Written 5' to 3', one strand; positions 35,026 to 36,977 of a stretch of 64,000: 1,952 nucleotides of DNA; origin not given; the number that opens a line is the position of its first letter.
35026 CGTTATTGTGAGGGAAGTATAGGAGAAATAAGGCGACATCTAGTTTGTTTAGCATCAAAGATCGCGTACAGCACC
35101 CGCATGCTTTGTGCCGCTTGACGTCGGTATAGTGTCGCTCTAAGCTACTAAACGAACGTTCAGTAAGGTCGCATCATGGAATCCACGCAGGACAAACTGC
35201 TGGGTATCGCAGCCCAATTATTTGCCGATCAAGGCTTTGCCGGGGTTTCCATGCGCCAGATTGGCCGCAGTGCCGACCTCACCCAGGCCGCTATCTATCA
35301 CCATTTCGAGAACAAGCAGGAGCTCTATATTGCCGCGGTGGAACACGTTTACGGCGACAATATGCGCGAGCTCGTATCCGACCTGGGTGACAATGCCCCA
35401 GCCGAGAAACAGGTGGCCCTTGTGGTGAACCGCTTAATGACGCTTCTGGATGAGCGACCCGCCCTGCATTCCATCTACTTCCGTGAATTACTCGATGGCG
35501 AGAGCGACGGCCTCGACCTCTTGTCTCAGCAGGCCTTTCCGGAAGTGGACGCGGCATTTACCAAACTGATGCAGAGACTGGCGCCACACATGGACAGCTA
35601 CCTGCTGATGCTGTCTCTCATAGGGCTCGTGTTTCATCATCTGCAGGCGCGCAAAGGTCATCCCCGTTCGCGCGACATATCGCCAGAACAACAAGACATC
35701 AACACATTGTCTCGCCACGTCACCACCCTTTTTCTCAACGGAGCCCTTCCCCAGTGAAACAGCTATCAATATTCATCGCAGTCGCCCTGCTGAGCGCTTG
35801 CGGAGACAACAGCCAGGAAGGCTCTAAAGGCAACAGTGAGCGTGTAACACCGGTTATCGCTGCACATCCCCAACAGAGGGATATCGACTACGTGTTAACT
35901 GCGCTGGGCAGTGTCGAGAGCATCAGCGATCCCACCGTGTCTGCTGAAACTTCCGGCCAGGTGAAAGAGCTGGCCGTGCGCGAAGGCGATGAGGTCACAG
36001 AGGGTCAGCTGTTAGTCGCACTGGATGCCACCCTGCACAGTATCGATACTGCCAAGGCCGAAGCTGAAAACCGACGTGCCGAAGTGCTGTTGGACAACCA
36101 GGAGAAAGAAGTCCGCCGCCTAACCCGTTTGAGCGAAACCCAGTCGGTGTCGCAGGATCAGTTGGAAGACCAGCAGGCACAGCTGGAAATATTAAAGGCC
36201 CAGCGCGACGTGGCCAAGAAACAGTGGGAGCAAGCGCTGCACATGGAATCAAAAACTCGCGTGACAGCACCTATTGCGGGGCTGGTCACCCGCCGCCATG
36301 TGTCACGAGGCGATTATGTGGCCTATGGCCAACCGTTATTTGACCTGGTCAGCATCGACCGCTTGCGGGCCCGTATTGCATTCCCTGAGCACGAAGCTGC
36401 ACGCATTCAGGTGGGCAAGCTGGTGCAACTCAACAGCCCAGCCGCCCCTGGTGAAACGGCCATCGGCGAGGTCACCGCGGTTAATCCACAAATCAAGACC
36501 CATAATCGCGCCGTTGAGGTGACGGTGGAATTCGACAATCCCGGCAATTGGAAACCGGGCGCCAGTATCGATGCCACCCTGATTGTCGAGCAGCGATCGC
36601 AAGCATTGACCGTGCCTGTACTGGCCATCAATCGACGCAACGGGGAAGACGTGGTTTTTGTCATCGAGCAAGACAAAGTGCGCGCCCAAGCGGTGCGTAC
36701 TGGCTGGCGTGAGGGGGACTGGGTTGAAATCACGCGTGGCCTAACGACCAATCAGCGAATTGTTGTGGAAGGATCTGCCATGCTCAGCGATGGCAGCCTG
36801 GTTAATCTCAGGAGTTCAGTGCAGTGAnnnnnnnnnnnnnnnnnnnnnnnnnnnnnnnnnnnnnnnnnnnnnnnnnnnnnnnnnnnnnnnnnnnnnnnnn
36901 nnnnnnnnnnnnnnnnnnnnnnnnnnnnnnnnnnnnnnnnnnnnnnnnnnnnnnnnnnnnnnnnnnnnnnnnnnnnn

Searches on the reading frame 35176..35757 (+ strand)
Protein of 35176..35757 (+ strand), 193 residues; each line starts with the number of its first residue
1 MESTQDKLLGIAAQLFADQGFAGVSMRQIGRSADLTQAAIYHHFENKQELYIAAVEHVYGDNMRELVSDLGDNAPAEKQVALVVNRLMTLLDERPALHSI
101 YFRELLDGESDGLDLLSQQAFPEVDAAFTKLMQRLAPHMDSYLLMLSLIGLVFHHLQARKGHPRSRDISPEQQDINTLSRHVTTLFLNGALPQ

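Call 36: search_protein_families(library=pfam, proteins=[window:35176-35757:+])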
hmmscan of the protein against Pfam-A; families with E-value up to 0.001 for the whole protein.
window:35176-35757:+ (193 aa): 2 families
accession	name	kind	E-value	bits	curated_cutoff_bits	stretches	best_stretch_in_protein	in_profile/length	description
PF00440.29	TetR_N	-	4.5e-15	55.6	24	1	12-54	5-47/47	Bacterial regulatory proteins, tetR family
PF09209.16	CecR_C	-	0.00049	20.6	24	1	84-189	9-124/125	HTH-type transcriptional dual regulator CecR, C-terminal domain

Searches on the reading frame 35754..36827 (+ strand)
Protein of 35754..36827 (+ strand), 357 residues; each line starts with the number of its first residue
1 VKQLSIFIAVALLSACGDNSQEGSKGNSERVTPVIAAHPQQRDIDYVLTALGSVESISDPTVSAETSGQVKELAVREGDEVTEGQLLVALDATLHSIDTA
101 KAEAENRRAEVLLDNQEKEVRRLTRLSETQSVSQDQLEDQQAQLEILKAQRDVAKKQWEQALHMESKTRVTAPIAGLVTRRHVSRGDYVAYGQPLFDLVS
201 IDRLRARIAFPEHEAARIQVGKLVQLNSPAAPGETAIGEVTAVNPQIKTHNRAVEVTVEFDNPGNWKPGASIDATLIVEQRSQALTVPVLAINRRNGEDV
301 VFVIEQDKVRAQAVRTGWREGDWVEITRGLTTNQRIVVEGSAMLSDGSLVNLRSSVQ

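Call 36: search_protein_families(library=pfam, proteins=[window:35754-36827:+])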
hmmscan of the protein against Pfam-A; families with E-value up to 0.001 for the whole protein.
window:35754-36827:+ (357 aa): 4 families
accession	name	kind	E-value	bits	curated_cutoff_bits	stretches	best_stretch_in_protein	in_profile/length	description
PF16576.10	HlyD_D23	-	1.3e-27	97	30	1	61-265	21-206/214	Barrel-sandwich domain of CusB or HlyD membrane-fusion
PF13437.12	HlyD_3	-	7.4e-18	65.7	22.2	1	170-269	2-106/106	HlyD family secretion protein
PF13533.13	Biotin_lipoyl_2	-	2.1e-13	50.2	29.8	1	61-91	2-32/32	Biotin-lipoyl like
PF00364.28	Biotin_lipoyl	-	1.2e-08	35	22.1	1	61-90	44-73/73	Biotin-requiring enzyme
